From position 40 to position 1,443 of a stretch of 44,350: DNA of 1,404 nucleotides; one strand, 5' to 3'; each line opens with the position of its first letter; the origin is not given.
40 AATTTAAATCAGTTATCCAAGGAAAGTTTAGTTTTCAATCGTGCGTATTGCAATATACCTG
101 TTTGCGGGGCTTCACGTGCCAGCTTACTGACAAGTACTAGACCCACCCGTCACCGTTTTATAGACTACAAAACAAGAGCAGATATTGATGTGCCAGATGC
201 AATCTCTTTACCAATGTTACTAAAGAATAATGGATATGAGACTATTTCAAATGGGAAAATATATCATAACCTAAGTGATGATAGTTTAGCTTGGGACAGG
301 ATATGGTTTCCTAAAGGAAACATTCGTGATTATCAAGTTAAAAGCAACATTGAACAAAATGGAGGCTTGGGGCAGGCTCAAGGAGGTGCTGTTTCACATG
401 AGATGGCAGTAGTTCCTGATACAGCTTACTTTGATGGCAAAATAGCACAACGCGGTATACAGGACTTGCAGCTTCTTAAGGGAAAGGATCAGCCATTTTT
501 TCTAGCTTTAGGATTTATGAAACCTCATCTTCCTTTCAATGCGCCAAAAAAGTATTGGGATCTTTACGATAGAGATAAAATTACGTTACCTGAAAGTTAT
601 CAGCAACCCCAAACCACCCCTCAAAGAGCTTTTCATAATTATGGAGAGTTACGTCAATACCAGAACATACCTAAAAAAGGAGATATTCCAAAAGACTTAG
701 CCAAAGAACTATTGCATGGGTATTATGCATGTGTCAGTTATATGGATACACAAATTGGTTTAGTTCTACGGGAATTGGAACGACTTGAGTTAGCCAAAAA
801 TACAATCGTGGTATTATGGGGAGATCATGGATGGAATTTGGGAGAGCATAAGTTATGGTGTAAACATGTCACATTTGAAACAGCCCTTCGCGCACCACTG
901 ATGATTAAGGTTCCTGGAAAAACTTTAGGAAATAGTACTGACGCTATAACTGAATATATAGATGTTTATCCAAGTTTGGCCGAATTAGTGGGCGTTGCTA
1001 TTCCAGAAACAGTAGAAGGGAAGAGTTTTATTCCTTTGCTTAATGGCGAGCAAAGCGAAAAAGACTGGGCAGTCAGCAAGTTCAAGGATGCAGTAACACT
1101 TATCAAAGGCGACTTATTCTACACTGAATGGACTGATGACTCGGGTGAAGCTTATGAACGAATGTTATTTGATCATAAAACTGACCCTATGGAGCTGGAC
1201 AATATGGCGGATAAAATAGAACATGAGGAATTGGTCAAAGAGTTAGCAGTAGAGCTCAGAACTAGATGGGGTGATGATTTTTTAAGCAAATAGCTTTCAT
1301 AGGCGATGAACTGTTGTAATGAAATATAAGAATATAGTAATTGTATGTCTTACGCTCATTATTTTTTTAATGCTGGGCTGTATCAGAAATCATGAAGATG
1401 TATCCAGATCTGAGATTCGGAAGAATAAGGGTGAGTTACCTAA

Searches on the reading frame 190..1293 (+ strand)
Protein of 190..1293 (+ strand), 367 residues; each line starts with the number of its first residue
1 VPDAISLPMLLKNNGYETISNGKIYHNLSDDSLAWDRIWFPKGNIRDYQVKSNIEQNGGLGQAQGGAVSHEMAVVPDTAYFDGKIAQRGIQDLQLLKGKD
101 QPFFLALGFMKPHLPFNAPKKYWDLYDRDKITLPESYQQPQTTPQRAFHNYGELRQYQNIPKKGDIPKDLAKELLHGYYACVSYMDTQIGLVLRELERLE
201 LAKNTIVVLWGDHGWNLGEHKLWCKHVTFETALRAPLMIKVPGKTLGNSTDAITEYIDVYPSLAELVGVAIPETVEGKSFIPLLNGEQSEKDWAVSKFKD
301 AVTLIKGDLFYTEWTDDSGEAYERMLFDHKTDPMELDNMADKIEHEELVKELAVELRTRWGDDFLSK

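Call 3: search_protein_families(library=pfam, proteins=[window:190-1293:+], max_evalue=0.01)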
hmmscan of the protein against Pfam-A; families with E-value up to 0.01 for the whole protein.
window:190-1293:+ (367 aa): 3 families
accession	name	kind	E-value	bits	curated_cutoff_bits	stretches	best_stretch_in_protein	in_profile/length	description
PF00884.28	Sulfatase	-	3.2e-27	96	25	1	6-269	82-301/301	Sulfatase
PF16347.10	SGSH_C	-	8.6e-18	65.4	29.3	1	218-291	1-75/154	N-sulphoglucosamine sulphohydrolase, C-terminal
PF02995.22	DUF229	-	0.00026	20.3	25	1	173-221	301-349/496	Protein of unknown function (DUF229)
